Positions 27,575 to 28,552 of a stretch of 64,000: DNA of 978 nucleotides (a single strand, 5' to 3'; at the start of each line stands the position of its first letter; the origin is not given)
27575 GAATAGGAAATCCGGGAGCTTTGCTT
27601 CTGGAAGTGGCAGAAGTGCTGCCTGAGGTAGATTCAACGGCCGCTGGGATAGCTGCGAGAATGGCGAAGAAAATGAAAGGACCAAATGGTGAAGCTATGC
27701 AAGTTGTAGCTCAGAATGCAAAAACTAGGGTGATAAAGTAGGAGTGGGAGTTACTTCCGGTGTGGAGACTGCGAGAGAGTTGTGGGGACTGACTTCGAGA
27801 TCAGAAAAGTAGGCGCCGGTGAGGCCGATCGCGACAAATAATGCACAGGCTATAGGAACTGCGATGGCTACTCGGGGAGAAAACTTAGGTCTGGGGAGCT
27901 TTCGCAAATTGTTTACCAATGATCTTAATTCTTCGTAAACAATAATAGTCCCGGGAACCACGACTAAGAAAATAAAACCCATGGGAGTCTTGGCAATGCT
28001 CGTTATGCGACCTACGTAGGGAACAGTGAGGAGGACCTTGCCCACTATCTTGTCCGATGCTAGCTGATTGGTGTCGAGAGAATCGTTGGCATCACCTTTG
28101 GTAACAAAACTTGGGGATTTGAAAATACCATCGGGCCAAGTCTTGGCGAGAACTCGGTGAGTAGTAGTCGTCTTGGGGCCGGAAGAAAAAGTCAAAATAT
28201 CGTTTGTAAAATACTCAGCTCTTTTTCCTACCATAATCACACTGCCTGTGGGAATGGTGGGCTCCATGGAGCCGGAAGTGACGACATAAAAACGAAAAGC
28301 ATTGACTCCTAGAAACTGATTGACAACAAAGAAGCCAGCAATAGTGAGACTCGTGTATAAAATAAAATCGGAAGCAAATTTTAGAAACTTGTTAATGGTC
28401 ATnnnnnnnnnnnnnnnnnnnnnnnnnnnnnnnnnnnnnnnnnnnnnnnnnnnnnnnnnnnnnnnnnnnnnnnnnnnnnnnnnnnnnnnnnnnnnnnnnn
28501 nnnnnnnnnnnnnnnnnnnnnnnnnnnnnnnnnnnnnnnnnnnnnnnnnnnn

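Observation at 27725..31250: SipW-type signal peptidase operon with three TasA/camelysin-like paralogs carrying AFFSDTE cognate signals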

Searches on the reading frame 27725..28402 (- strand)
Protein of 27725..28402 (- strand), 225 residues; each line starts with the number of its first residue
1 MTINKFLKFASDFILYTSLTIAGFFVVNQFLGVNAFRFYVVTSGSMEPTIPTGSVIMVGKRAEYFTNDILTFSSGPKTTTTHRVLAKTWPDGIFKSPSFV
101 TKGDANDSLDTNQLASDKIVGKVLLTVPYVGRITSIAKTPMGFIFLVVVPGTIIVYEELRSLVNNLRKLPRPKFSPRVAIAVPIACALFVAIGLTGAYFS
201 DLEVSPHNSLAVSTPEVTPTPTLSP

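Call 3: search_protein_families(library=pfam, proteins=[window:27725-28402:-], max_evalue=1)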
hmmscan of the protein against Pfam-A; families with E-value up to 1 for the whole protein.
window:27725-28402:- (225 aa): 2 families
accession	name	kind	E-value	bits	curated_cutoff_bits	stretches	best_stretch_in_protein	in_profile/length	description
PF10502.14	Peptidase_S26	-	0.0048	17.3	22.9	1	24-74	11-65/168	Signal peptidase, peptidase S26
PF00717.28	Peptidase_S24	-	0.0098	16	23.3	1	38-76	37-75/116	Peptidase S24-like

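Call 4: search_protein_families(library=ncbifam, proteins=[window:27725-28402:-], max_evalue=1)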
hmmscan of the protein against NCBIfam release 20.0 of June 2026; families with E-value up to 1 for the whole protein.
window:27725-28402:- (225 aa): 3 families
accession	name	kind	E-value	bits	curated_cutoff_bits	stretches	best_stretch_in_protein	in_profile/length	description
NF046067.1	SigPepSipWBacil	equivalog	3.4e-26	92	190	1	36-171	38-174/189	signal peptidase I SipW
TIGR02228.1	sigpep_I_arch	equivalog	1.9e-22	79.9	51.85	1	11-159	4-155/158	signal peptidase I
TIGR02227.1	sigpep_I_bact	equivalog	3.3e-06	27.1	47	1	20-86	4-76/162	signal peptidase I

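Call 15: find_homologous_proteins(query=window:27725-28402:-)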
Query window:27725-28402:- (225 aa): 447 proteins with E <= 0.001 among 876 candidates; the best 120 are listed.
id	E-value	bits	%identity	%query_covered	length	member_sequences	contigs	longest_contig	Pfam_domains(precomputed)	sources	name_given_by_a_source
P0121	1.1e-140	484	100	100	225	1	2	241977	-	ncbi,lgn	-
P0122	4.1e-86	306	65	94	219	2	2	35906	-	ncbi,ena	ncbi:MAG: signal peptidase I [Patescibacteria group bacterium]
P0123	1.4e-59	219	50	95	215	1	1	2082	-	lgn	-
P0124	7.0e-54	201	46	95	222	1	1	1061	-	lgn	-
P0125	2.3e-50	189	43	96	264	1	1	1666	PF00717.29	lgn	-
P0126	5.0e-36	142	40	82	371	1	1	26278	PF00932.26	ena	-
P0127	6.4e-35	139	40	80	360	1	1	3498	-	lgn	-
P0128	4.4e-34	136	37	94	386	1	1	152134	PF00932.26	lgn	-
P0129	2.0e-32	131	40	83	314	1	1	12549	-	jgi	-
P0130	3.0e-31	127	36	92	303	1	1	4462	-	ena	-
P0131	2.5e-30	124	35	91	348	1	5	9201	-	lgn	-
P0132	1.1e-29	122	38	80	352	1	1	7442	PF00932.26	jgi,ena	-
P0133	2.2e-29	121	37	87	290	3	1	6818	PF00717.29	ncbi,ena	-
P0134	3.4e-29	120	44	60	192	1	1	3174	-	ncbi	-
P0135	1.3e-28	118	41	76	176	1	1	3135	PF00717.29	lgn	-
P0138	4.4e-28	117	37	98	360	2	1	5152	PF00932.26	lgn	-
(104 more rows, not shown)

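Call 54: search_protein_families(library=pfam, proteins=[P0126, P0127, P0128, P0132, P0138], max_evalue=0.1)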
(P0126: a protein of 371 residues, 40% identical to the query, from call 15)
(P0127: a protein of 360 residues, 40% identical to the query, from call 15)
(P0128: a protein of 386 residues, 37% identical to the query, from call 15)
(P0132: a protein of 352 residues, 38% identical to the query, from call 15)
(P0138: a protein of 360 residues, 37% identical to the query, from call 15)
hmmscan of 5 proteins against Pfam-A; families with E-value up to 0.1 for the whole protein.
P0126 (371 aa): 2 families
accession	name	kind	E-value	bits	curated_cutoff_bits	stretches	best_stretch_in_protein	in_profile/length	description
PF00932.25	LTD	-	1.6e-12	48.2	34.3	1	248-336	5-107/109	Lamin Tail Domain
PF00717.28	Peptidase_S24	-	0.00042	20.5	23.3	1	51-132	38-116/116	Peptidase S24-like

P0127 (360 aa): 3 families
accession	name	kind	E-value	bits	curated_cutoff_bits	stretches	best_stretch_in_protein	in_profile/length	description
PF10502.14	Peptidase_S26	-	0.00071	20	22.9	1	39-84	20-70/168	Signal peptidase, peptidase S26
PF00717.28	Peptidase_S24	-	0.00073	19.7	23.3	1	49-85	42-76/116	Peptidase S24-like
PF09148.16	DUF1934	-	0.081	13.4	22.5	0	267-304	82-119/128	Domain of unknown function (DUF1934)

P0128 (386 aa): 3 families
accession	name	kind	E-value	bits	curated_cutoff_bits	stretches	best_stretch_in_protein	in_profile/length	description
PF00932.25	LTD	-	1.7e-08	35.3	34.3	1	255-320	2-70/109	Lamin Tail Domain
PF10502.14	Peptidase_S26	-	0.0015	19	22.9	1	31-78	16-67/168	Signal peptidase, peptidase S26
PF00717.28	Peptidase_S24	-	0.0058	16.8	23.3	1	44-116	41-113/116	Peptidase S24-like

P0132 (352 aa): 2 families
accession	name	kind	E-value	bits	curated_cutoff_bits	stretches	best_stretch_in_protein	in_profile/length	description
PF00932.25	LTD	-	1.5e-15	57.9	34.3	1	223-318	4-108/109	Lamin Tail Domain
PF00717.28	Peptidase_S24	-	0.011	15.9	23.3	1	34-90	34-87/116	Peptidase S24-like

P0138 (360 aa): 4 families
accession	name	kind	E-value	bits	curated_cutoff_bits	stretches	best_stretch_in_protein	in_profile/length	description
PF00932.25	LTD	-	5.7e-17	62.5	34.3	1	233-325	2-108/109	Lamin Tail Domain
PF00717.28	Peptidase_S24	-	8.1e-05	22.8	23.3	1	33-90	34-90/116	Peptidase S24-like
PF10502.14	Peptidase_S26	-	0.005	17.2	22.9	1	28-73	17-66/168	Signal peptidase, peptidase S26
PF09926.15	DUF2158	-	0.07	13.3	22.3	0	64-78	2-16/50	Uncharacterized small protein (DUF2158)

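Call 55: predict_structure(alignment_id=A4)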
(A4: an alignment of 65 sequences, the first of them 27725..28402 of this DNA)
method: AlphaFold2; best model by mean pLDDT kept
length: 225 residues; sequences in the alignment: 65
mean_pLDDT: 88.7   pTM: 0.69
mean pLDDT of the five models: 88.7, 87.6, 87.3, 87.2, 86.9
residues with pLDDT >= 90: 150; 70-90: 50; 50-70: 25; < 50: 0
segments of 3 or more residues with pLDDT < 50: none
pLDDT, mean of each block of 10 residues (from residue 1): 92 95 89 90 97 97 97 96 98 97 98 97 97 93 93 92 88 73 83 80 59 60 66
secondary structure, 60 per line:
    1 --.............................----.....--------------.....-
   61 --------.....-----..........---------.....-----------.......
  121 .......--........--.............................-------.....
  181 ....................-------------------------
elements in order: H3-31 E36-40 E55-59 E69-73 E79-88 E98-102 E119-127 H130-137 H140-168 H176-200

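Call 57: fold_search(model_id=the predicted structure, library=pdb)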
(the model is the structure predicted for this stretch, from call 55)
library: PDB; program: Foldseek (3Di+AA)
matches with E <= 10: 872; with E <= 0.001: 5
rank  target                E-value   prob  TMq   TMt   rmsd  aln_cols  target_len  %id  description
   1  7p2q_A                8.3e-07  1.00  0.43  0.62   7.9       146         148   25  Human Signal Peptidase Complex Paralog C (SPC-C) (released 2021-10-06)
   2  7p2p_A                8.1e-06  1.00  0.44  0.63   8.0       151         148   25  Human Signal Peptidase Complex Paralog A (SPC-A) (released 2021-10-06)
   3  4n31_A                1.7e-04  1.00  0.34  0.53   5.0       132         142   16  Structure and activity of Streptococcus pyogenes SipA: a signal peptidase homologue essential for pilus polymerisation (released 2014-08-20)
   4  4n31_B                2.1e-04  1.00  0.34  0.55   5.0       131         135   17  Structure and activity of Streptococcus pyogenes SipA: a signal peptidase homologue essential for pilus polymerisation (released 2014-08-20)
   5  1kca_A                8.7e-04  1.00  0.32  0.67   3.6       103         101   16  Crystal Structure of the lambda Repressor C-terminal Domain Octamer (released 2001-12-21)
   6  6a2s_A                1.5e-03  1.00  0.30  0.60   4.4       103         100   14  Mycobacterium tuberculosis LexA C-domain S160A (released 2019-01-23)
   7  1f39_A                1.6e-03  1.00  0.32  0.65   3.8       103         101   16  CRYSTAL STRUCTURE OF THE LAMBDA REPRESSOR C-TERMINAL DOMAIN (released 2000-07-26)
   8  4wvi_A                2.1e-03  1.00  0.34  0.15   4.0       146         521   15  Crystal structure of the Type-I signal peptidase from Staphylococcus aureus (SpsB) in complex with a substrate peptide (released 2015-09-23)
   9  4wvj_A                2.1e-03  1.00  0.33  0.15   8.7       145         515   14  Crystal structure of the Type-I signal peptidase from Staphylococcus aureus (SpsB) in complex with an inhibitor peptid (released 2015-09-23)
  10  6a2r_A                2.2e-03  1.00  0.28  0.56   6.0       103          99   16  Mycobacterium tuberculosis LexA C-domain II (released 2019-01-23)
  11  6a2q                  2.6e-03  1.00  0.28  0.57   3.8        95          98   16  Mycobacterium tuberculosis LexA C-domain I (released 2019-01-23)
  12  6a2t                  2.6e-03  1.00  0.28  0.59   3.7        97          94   16  Mycobacterium tuberculosis LexA C-domain K197A (released 2019-01-23)
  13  4wvh_A                3.3e-03  1.00  0.33  0.15   4.1       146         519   15  Crystal structure of the Type-I signal peptidase from Staphylococcus aureus (SpsB) in complex with a substrate peptide (released 2015-09-23)
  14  9nlo_B                4.0e-03  1.00  0.22  0.21  12.8       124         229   15  Escherichia coli Signal Peptidase I Delta 2-76 P84A in complex with lipopeptide inhibitor (released 2025-11-19)
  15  1t7d_A                4.7e-03  1.00  0.21  0.23  10.7        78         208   26  Crystal structure of Escherichia coli type I signal peptidase in complex with a lipopeptide inhibitor (released 2004-07-13)
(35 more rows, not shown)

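Call 58: search_protein_representatives(alignment_id=A6)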
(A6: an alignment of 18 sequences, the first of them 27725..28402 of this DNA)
Query: 18 sequences, 295 profile positions. Proteins with E-value up to 0.001 (for the whole library): 39293; up to 1e-10: 23927; up to 1e-30: 2809. The best 150 are listed.
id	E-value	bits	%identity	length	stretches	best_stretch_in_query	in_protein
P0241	6.0e-95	334.1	-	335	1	1-293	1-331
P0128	1.9e-94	332.5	-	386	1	4-282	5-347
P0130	8.7e-93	327.0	-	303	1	1-263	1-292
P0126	3.0e-92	325.3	-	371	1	3-295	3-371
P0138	3.9e-89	315.0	-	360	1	5-293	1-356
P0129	1.3e-87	310.0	-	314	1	7-292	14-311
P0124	2.8e-83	295.8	-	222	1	1-228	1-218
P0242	1.7e-82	293.3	-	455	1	2-253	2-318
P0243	1.7e-81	290.0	-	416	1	3-264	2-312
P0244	2.4e-81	289.5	-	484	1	3-269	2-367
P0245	3.2e-81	289.1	-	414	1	3-264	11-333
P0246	3.1e-80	285.8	-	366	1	6-278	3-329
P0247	1.7e-79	283.4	-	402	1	14-264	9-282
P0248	3.1e-79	282.5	-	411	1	6-277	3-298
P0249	3.4e-79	282.4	-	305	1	3-273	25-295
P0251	1.1e-78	280.8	-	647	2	3-271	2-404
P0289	5.1e-74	265.4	-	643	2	6-235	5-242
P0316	4.7e-72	259.0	-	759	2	3-233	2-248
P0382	1.1e-67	244.6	-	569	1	27-263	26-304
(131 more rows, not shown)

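Call 62: search_protein_families(library=pfam, alignment_id=A7, max_evalue=0.001)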
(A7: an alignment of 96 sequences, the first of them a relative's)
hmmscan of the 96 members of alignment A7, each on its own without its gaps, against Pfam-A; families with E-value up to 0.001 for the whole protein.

A. member 1, P0241 (335 aa): 1 family
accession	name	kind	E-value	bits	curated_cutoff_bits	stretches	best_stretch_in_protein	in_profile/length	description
PF10502.14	Peptidase_S26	-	0.00043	20.7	22.9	1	19-89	13-79/168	Signal peptidase, peptidase S26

B. families by the number of members that match (of 96 scanned): 4 families
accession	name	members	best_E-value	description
PF00932.25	LTD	70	1.5e-30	Lamin Tail Domain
PF00717.28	Peptidase_S24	25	2.5e-07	Peptidase S24-like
PF10502.14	Peptidase_S26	16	2.8e-07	Signal peptidase, peptidase S26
PF00353.25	HemolysinCabind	1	2.5e-44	RTX calcium-binding nonapeptide repeat (4 copies)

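Call 81: search_protein_families(library=ncbifam, proteins=[P0126, P0128, P0251, P0316, P0289, P0242, P0382], max_evalue=0.01)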
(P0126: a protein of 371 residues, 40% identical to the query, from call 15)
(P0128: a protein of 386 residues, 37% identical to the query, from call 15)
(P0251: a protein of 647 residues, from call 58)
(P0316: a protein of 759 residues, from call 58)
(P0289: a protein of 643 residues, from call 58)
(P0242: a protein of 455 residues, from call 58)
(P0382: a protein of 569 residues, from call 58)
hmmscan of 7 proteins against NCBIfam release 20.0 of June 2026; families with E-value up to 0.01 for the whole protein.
P0126 (371 aa): 3 families
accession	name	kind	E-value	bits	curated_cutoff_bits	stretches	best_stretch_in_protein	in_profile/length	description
NF046067.1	SigPepSipWBacil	equivalog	2e-30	105.8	190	1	52-175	42-170/189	signal peptidase I SipW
TIGR02228.1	sigpep_I_arch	equivalog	1.9e-25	89.6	51.85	1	26-167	13-155/158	signal peptidase I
TIGR02227.1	sigpep_I_bact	equivalog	0.0014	18.5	47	1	48-96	20-72/162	signal peptidase I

P0128 (386 aa): 3 families
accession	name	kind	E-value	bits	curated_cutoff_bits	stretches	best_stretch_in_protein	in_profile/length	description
NF046067.1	SigPepSipWBacil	equivalog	1.2e-27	96.7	190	1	38-175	38-183/189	signal peptidase I SipW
TIGR02228.1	sigpep_I_arch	equivalog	3.8e-26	91.9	51.85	1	10-154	5-155/158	signal peptidase I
TIGR02227.1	sigpep_I_bact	equivalog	0.00041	20.3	47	1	25-86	7-74/162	signal peptidase I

P0251 (647 aa): 3 families
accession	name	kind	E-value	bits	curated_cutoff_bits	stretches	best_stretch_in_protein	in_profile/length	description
NF046067.1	SigPepSipWBacil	equivalog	5.3e-33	114.2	190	1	7-172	10-176/189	signal peptidase I SipW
TIGR02228.1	sigpep_I_arch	equivalog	6.8e-30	104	51.85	1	5-161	4-158/158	signal peptidase I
TIGR02227.1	sigpep_I_bact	equivalog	0.0051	16.7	47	0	38-88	21-76/162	signal peptidase I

P0316 (759 aa): 3 families
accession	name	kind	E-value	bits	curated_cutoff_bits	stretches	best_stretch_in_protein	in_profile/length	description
NF046067.1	SigPepSipWBacil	equivalog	1.2e-23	83.6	190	1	41-162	42-162/189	signal peptidase I SipW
TIGR02228.1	sigpep_I_arch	equivalog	6.8e-22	78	51.85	1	27-163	17-156/158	signal peptidase I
TIGR02227.1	sigpep_I_bact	equivalog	0.0079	16.1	47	0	22-88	5-75/162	signal peptidase I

P0289 (643 aa): 3 families
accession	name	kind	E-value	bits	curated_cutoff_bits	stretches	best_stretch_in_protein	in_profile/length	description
NF046067.1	SigPepSipWBacil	equivalog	1e-23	83.9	190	1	41-185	42-181/189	signal peptidase I SipW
TIGR02228.1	sigpep_I_arch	equivalog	1.2e-22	80.5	51.85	1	17-163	15-156/158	signal peptidase I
TIGR02227.1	sigpep_I_bact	equivalog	0.00063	19.6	47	1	20-87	3-74/162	signal peptidase I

P0242 (455 aa): 3 families
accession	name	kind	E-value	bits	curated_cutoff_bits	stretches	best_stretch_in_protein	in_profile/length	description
NF046067.1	SigPepSipWBacil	equivalog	1.3e-34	119.5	190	1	42-179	42-182/189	signal peptidase I SipW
TIGR02228.1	sigpep_I_arch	equivalog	2.7e-30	105.3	51.85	1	16-158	11-154/158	signal peptidase I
TIGR02227.1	sigpep_I_bact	equivalog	0.00014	21.7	47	1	38-93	20-80/162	signal peptidase I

P0382 (569 aa): 3 families
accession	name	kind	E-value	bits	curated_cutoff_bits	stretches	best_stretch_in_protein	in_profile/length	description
NF046067.1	SigPepSipWBacil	equivalog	6.5e-25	87.8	190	1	54-185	42-172/189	signal peptidase I SipW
TIGR02228.1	sigpep_I_arch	equivalog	7.4e-23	81.2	51.85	1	18-177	11-157/158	signal peptidase I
TIGR02227.1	sigpep_I_bact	equivalog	0.0026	17.7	47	1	49-100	19-74/162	signal peptidase I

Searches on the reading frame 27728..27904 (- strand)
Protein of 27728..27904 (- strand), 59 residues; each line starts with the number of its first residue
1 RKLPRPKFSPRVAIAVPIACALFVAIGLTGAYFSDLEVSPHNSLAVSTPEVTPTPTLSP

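Call 20: search_protein_families(library=ncbifam, proteins=[window:27728-27904:-], max_evalue=10)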
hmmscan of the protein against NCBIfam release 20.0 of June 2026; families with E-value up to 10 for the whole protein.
seq(59 aa): 2 families
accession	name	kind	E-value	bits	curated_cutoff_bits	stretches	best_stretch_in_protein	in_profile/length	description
NF002318.0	PRK01253.1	equivalog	0.035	13.8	55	1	5-26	27-48/55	preprotein translocase subunit Sec61beta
TIGR04088.1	cognate_SipW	domain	0.052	13.7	19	1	19-47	5-32/34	SipW-dependent-type signal peptide-containing protein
